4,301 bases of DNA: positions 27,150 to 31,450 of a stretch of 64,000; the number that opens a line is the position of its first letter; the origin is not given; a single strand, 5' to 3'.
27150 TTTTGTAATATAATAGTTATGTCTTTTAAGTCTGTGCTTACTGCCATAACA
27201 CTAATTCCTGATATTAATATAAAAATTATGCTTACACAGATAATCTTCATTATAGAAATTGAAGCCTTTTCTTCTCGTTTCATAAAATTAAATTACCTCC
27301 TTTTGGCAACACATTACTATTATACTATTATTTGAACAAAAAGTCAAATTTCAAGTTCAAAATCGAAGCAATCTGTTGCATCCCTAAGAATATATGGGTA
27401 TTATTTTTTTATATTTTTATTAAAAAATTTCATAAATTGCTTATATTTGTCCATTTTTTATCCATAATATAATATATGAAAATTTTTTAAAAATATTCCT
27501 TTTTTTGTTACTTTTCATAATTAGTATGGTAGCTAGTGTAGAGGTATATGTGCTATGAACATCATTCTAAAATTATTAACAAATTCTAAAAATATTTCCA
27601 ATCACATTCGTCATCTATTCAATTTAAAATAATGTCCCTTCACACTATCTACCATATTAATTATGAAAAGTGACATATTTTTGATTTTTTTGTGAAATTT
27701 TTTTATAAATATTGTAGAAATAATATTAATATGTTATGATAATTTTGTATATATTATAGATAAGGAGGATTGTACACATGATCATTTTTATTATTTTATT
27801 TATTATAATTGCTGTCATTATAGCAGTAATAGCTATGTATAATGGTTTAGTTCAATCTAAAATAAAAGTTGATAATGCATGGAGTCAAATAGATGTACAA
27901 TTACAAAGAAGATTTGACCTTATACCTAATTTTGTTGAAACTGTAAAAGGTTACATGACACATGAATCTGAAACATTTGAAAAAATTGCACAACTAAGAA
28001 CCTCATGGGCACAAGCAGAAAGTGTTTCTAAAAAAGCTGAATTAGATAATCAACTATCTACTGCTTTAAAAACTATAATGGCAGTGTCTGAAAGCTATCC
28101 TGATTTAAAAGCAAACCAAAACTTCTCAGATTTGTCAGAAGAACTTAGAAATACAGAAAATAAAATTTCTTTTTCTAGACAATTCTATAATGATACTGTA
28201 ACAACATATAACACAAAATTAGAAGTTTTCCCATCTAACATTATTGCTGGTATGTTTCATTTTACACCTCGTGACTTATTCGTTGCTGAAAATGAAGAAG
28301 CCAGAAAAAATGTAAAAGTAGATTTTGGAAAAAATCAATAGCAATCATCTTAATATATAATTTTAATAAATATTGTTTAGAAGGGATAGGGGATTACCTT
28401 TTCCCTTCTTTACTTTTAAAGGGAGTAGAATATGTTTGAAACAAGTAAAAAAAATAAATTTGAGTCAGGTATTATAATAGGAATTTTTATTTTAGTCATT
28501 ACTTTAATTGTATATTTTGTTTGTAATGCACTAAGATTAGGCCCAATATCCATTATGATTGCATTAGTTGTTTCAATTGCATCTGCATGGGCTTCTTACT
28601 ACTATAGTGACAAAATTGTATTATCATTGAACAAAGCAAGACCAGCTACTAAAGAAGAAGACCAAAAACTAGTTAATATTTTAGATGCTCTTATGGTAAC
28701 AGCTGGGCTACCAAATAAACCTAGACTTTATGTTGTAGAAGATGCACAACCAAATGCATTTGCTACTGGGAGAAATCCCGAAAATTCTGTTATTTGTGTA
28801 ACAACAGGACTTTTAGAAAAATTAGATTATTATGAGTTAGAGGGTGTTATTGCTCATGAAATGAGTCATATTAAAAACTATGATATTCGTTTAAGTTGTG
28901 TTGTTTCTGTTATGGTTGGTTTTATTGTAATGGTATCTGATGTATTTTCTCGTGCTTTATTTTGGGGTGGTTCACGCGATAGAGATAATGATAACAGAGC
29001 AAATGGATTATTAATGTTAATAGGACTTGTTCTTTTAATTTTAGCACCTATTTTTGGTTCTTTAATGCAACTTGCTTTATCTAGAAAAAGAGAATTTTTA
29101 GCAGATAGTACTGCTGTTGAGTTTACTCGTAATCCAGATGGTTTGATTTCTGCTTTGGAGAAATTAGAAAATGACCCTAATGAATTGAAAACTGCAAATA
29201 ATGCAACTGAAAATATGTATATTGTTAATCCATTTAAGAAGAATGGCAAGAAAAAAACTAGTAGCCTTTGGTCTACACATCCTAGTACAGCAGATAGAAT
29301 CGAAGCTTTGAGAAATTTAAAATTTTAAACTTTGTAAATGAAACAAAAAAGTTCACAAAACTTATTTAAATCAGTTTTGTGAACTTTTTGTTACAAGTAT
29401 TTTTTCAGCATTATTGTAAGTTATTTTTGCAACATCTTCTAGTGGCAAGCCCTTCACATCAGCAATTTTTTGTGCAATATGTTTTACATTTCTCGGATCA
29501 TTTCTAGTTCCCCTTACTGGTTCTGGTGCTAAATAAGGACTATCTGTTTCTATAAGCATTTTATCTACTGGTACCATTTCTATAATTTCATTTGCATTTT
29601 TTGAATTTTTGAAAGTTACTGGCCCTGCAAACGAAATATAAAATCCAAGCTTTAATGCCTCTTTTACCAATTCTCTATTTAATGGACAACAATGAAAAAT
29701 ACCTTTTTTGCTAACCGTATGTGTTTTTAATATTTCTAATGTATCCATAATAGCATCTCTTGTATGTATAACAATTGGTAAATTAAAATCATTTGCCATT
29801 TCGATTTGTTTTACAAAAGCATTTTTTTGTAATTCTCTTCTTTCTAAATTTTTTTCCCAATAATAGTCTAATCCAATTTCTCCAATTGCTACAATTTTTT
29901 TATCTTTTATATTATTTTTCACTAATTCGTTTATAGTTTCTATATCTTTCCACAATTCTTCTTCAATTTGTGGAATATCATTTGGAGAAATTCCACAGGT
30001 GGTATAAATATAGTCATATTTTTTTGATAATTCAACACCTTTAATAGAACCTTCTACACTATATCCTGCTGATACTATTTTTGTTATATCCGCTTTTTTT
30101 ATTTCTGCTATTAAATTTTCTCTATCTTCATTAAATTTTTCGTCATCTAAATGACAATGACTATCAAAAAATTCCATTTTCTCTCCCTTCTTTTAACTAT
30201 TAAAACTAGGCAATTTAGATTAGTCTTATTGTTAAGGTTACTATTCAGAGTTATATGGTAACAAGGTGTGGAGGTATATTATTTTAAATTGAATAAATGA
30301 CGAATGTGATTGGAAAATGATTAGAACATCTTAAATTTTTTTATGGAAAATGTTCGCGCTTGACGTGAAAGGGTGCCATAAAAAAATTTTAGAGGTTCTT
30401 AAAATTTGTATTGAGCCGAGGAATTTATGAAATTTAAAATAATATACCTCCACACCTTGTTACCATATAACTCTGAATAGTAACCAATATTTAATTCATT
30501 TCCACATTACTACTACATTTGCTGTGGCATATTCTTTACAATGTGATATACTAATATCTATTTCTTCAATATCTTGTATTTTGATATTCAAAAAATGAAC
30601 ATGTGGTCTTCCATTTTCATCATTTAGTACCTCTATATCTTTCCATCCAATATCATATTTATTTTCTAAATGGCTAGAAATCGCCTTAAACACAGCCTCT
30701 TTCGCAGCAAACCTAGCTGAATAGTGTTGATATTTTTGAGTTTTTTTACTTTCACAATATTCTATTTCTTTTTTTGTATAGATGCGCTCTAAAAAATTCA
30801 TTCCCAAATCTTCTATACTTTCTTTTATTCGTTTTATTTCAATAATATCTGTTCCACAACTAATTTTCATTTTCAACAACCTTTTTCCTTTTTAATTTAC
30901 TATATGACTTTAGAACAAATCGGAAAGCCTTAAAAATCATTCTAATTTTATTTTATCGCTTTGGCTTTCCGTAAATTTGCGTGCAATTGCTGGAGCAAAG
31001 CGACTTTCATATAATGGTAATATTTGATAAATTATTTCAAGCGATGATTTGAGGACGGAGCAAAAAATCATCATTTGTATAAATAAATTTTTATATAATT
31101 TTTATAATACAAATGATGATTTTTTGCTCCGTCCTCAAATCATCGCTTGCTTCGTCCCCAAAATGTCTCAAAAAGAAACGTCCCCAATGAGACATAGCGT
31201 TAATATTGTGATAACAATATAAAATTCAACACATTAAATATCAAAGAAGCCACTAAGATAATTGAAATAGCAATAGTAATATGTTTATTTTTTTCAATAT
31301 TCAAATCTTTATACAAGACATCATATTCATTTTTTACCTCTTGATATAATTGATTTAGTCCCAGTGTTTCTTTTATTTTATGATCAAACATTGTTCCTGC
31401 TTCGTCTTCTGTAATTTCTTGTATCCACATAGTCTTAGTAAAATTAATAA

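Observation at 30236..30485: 250-bp MITE-like element with 50-bp perfect terminal inverted repeats, plus a degenerate 130-bp relative 2.6 kb away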

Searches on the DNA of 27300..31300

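Call 58: search_rna_families(source=window, start=27300, end=31300, threshold=evalue, max_evalue=5)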
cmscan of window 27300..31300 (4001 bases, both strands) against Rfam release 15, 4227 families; matches with E-value up to 5: 26.
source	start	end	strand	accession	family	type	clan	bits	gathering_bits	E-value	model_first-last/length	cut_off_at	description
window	31045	31142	+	RF04161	mir-3688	Gene; miRNA;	-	62.2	84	3.1e-12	1-88/88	no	mir-3688 microRNA precursor family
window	31040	31146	+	RF04172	MIR8675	Gene; miRNA;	-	60.6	90.8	2.5e-11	1-95/95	no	MIR8675 microRNA precursor family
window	31041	31147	-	RF04172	MIR8675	Gene; miRNA;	-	60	90.8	3.6e-11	1-95/95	no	MIR8675 microRNA precursor family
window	31045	31142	-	RF04161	mir-3688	Gene; miRNA;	-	57.6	84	6.1e-11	1-88/88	no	mir-3688 microRNA precursor family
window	31040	31147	+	RF03785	mir-974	Gene; miRNA;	-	51.2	90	1.5e-08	1-91/91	no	mir-974 microRNA precursor family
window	31040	31147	-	RF03785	mir-974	Gene; miRNA;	-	49.9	90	3.5e-08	1-91/91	no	mir-974 microRNA precursor family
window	31035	31152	+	RF04210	MIR8643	Gene; miRNA;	-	48.3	135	4.4e-08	1-150/150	no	MIR8643 microRNA precursor family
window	31035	31152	-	RF04210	MIR8643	Gene; miRNA;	-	47.6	135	6.9e-08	1-150/150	no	MIR8643 microRNA precursor family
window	31038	31149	-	RF04139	MIR841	Gene; miRNA;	-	46.4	200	1.5e-07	42-171/212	no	MIR841 microRNA precursor family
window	31038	31149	+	RF04139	MIR841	Gene; miRNA;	-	46.1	200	1.8e-07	42-171/212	no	MIR841 microRNA precursor family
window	31046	31143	+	RF04106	mir-1303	Gene; miRNA;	-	39.6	107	2.4e-05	1-85/85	no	mir-1303 microRNA precursor family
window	31051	31136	+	RF00455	mir-15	Gene; miRNA;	CL00085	34.5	57.3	4.9e-06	1-88/88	no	mir-15 microRNA precursor family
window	31038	31149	-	RF03896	MIR2275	Gene; miRNA;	-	31.7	60.5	0.0037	1-95/95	no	MIR2275 microRNA precursor family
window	31048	31135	-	RF04343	Plastid-psbA-2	Cis-reg;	CL00153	30.6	55.8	0.005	1-60/60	no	Plastid-psbA-2 3UTR RNA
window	31052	31139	+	RF04343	Plastid-psbA-2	Cis-reg;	CL00153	30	55.8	0.0069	1-60/60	no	Plastid-psbA-2 3UTR RNA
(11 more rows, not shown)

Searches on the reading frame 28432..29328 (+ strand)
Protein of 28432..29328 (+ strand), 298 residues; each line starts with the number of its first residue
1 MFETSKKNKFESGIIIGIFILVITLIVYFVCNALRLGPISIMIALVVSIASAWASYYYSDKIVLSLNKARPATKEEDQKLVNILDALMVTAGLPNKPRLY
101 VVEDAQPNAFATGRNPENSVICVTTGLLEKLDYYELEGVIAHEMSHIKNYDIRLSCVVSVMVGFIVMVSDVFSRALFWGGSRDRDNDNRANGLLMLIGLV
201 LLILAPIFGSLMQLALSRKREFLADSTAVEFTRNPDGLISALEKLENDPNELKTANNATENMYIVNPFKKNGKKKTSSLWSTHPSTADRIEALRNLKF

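Call 14: search_protein_families(library=pfam, proteins=[window:28432-29328:+])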
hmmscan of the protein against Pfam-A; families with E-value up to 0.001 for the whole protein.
window:28432-29328:+ (298 aa): 2 families
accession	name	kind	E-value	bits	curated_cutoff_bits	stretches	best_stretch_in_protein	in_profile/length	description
PF01435.24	Peptidase_M48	-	3.9e-34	118.6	20.3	1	76-296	3-185/186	Peptidase family M48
PF05569.17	Peptidase_M56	-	0.0004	20.1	31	1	45-160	103-217/296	BlaR1 peptidase M56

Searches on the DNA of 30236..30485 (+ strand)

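Call 51: search_dna_similar(query=window:30236-30485:+, collection=plasmids, mode=distant, max_evalue=0.01)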
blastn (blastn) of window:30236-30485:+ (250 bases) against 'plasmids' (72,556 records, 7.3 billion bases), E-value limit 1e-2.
No match.

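Call 52: search_dna_similar(query=window:30236-30485:+, collection=phages, mode=distant, max_evalue=0.01)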
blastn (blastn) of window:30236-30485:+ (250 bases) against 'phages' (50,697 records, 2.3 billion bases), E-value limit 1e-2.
No match.

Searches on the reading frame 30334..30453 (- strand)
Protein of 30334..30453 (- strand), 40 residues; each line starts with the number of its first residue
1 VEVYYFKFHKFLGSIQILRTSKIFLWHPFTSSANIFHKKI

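Call 70: search_protein_representatives(protein=window:30334-30453:-)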
Query: 40 residues. Proteins with E-value up to 0.001 (for the whole library): 9; up to 1e-10: 0; up to 1e-30: 0. The best 9 are listed.
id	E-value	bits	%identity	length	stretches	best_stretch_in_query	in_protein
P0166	1.0e-08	49.7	37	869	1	12-38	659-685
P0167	6.8e-08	47.2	35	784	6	4-32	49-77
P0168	3.5e-07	45.0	49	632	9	12-32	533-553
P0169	4.4e-06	41.7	40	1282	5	11-30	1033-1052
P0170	1.7e-05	39.9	40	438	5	9-33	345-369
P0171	6.1e-05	38.2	45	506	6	3-32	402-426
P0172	7.4e-05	38.0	37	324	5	18-38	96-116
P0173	2.0e-04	36.7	44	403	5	9-35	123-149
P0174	4.3e-04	35.6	39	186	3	12-38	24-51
